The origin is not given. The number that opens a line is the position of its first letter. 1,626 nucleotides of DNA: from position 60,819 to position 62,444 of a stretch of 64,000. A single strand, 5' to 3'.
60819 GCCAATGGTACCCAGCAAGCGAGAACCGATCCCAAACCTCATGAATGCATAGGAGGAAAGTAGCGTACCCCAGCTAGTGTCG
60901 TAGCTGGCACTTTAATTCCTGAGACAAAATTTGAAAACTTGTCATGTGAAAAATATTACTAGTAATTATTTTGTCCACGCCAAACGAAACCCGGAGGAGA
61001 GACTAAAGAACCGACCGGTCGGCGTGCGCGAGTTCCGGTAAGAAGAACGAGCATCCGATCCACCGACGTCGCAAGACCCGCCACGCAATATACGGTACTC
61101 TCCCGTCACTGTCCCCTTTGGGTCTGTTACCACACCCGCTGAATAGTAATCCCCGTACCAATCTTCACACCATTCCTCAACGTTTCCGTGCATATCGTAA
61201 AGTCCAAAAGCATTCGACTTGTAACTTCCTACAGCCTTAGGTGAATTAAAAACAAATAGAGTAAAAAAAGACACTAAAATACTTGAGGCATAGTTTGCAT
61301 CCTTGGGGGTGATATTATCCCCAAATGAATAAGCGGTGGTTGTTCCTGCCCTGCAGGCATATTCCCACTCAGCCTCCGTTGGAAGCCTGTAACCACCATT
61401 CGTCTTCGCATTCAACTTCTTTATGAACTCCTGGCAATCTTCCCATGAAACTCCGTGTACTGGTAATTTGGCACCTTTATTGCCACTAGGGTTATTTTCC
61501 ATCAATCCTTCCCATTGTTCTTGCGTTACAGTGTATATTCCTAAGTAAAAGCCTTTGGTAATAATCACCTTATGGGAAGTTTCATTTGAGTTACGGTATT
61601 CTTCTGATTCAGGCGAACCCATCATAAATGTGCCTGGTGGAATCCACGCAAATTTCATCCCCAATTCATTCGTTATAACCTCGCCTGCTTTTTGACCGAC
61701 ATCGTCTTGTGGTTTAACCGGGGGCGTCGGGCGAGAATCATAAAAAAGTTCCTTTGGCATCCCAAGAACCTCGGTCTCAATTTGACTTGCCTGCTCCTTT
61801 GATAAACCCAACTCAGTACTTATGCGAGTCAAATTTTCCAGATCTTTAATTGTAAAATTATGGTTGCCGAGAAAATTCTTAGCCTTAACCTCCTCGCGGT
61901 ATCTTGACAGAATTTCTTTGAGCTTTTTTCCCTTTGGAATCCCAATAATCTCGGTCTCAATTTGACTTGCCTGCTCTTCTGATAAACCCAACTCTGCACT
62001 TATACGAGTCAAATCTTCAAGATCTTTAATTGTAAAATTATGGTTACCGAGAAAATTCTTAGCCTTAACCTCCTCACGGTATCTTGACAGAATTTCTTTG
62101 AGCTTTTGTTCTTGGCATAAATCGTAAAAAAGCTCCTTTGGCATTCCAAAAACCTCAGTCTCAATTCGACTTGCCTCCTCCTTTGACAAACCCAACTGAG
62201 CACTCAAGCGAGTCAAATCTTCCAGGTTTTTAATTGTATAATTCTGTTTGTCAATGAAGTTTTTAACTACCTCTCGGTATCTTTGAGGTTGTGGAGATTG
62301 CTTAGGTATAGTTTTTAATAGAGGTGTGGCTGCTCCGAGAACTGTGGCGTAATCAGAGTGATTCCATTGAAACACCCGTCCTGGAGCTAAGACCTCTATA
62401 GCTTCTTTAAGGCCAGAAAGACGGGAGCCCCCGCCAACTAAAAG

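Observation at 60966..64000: Hsp70 ATPase-domain / repeat / non-catalytic FGE-fold fusion with a coupled helical partner: candidate uncharacterised chaperone-like or sensor system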

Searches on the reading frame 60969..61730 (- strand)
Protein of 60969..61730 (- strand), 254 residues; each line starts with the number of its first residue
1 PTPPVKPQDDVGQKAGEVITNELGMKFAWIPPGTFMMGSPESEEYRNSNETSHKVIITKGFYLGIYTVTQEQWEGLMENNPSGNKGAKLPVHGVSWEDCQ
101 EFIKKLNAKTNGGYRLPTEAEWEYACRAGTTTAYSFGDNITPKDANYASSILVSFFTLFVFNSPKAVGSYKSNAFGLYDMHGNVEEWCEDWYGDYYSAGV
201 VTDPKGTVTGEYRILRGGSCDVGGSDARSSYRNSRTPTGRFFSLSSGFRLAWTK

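Call 24: search_solved_structures(query=window:60969-61730:-, max_evalue=0.001, show_alignments=4)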
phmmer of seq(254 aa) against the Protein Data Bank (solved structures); distinct sequences matched with E-value up to 0.001: 24.
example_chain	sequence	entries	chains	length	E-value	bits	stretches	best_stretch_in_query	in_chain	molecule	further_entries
2afy_X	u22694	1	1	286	2.7e-21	79.6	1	90-250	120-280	Sulfatase modifying factor 1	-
8aru_A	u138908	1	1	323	3e-21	79.4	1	90-240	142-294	Formylglycine-generating enzyme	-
5ssx_A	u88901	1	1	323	4.1e-21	79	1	90-240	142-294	Formylglycine-generating enzyme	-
1y1e_X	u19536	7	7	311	4.3e-21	78.9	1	90-240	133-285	C-alpha-formyglycine-generating enzyme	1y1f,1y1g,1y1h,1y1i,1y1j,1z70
2aii_X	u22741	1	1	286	4.6e-21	78.8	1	90-239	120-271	Sulfatase modifying factor 1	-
5ssy_A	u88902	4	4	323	5e-21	78.7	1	90-240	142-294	Formylglycine-generating enzyme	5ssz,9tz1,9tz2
2aft_X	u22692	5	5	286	6.2e-21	78.4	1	90-225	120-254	Sulfatase modifying factor 1 | Sulfatase-modifying factor 1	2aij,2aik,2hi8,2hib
6muj_A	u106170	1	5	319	6.7e-21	78.3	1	90-249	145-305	Formylglycine-generating enzyme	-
31dc_A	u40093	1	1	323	7.2e-21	78.2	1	90-225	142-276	Formylglycine-generating enzyme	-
2q17_A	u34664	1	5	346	9e-21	77.9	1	90-249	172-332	formylglycine generating enzyme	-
5hha_A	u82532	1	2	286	1.1e-20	77.5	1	79-242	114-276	PvdO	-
2y3c_A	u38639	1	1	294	4.4e-20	75.6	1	111-251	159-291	TREPONEMA DENTICOLA VARIABLE PROTEIN 1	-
7spq_A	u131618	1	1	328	2.2e-19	73.3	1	88-253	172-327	Serine/threonine kinase ToxD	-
6s07_A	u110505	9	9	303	8.6e-19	71.4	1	90-225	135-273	Formylglycine-generating enzyme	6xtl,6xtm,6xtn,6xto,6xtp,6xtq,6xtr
5nxl_A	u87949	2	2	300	2.7e-18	69.7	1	90-225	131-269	Non-specific serine/threonine protein kinase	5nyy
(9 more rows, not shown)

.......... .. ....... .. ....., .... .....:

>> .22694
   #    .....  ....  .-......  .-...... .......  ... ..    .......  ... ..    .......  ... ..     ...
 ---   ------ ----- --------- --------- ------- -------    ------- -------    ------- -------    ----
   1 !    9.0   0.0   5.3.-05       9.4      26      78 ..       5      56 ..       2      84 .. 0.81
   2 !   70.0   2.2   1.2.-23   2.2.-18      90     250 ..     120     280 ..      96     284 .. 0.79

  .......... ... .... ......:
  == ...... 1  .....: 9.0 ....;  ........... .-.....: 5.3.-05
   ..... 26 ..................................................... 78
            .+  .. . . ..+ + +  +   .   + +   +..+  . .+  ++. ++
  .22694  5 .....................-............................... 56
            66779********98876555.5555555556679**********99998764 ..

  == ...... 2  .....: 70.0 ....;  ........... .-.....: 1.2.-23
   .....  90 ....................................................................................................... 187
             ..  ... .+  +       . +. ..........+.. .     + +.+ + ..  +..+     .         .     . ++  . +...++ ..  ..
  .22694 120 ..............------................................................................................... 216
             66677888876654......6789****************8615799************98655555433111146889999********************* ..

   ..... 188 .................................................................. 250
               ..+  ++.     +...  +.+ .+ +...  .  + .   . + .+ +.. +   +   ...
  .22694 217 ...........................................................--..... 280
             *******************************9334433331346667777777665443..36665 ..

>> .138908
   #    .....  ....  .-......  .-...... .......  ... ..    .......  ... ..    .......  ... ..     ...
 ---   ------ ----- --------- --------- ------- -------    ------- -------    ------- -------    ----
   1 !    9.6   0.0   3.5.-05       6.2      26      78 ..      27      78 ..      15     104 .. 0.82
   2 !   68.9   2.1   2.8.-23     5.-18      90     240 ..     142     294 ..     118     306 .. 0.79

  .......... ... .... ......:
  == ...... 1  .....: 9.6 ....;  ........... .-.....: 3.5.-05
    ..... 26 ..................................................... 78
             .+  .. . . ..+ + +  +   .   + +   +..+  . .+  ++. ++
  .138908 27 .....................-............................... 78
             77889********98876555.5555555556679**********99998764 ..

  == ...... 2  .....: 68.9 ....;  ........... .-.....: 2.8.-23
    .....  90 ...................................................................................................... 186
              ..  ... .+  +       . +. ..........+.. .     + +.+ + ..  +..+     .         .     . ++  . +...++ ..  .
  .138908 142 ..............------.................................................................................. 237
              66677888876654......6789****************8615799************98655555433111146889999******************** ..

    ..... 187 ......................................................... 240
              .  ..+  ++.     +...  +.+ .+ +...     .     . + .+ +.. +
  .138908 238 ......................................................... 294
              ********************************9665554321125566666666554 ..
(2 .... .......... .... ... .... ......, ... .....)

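Call 64: find_homologous_proteins(query=window:60969-61697:-, max_evalue=1e-20)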
Query seq(243 aa) (243 aa): 7642 proteins with E <= 1e-20 among 8000 candidates; the best 120 are listed.
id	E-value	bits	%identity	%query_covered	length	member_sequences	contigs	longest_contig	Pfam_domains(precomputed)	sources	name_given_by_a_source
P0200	1.9e-165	567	100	100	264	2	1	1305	PF03781.23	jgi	jgi:formylglycine-generating enzyme required for sulfatase activity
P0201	2.9e-133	461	64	95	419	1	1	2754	PF03781.23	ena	-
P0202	1.3e-118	413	100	73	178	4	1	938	PF03781.23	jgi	jgi:formylglycine-generating enzyme required for sulfatase activity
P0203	1.9e-101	357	57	98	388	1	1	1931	PF03781.23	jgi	-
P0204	1.2e-100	354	62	94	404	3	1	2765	PF03781.23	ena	-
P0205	4.2e-98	346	63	95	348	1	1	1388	PF03781.23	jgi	jgi:formylglycine-generating enzyme required for sulfatase activity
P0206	3.6e-97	343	60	100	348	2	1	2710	PF03781.23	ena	-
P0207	6.5e-97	342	61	97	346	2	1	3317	PF03781.23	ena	-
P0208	1.7e-96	341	68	99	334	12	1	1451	PF03781.23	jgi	jgi:formylglycine-generating enzyme required for sulfatase activity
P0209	6.8e-95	336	60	95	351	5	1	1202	PF03781.23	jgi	-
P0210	2.7e-94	334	58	95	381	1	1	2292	PF03781.23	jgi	jgi:formylglycine-generating enzyme required for sulfatase activity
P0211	1.9e-93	331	67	99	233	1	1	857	PF03781.23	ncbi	-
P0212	4.3e-93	330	67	98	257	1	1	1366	PF03781.23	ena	-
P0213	4.6e-92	326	66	95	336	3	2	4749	PF03781.23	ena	-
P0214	2.2e-91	324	64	98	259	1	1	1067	PF03781.23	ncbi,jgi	jgi:formylglycine-generating enzyme required for sulfatase activity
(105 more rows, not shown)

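Call 74: predict_structure(alignment_id=A5)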
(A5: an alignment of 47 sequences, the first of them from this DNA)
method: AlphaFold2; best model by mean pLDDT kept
length: 243 residues; sequences in the alignment: 47
mean_pLDDT: 49.1   pTM: 0.32
mean pLDDT of the five models: 49.1, 48.2, 48.2, 48.0, 46.0
residues with pLDDT >= 90: 0; 70-90: 38; 50-70: 56; < 50: 149
segments of 3 or more residues with pLDDT < 50: 69-82, 105-130, 133-143, 146-149, 153-243
pLDDT, mean of each block of 10 residues (from residue 1): 69 74 77 72 78 61 52 39 53 58 50 41 40 45 47 46 40 30 37 40 34 37 34 32 25
secondary structure, 60 per line:
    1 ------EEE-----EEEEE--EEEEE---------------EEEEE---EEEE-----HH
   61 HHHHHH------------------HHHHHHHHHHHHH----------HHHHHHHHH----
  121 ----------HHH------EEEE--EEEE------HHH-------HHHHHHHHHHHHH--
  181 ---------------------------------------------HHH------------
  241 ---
elements in order: E7-9 E15-19 E22-26 E42-46 E50-53 H59-66 H85-97 H108-116 E140-143 E146-149 H166-178

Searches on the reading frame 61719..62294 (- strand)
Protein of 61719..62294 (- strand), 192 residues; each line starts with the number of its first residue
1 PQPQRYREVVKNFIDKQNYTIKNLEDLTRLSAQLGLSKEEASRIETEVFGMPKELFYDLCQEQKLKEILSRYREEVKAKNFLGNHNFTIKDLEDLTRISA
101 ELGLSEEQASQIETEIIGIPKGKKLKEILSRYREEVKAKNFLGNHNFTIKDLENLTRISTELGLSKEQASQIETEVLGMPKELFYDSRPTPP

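Call 40: find_homologous_proteins(query=window:61719-62294:-, max_evalue=0.001)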
Query seq(192 aa) (192 aa): 1 proteins with E <= 0.001 among 287 candidates.
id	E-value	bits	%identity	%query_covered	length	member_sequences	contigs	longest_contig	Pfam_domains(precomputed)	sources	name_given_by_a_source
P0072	3.5e-10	58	97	16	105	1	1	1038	-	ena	-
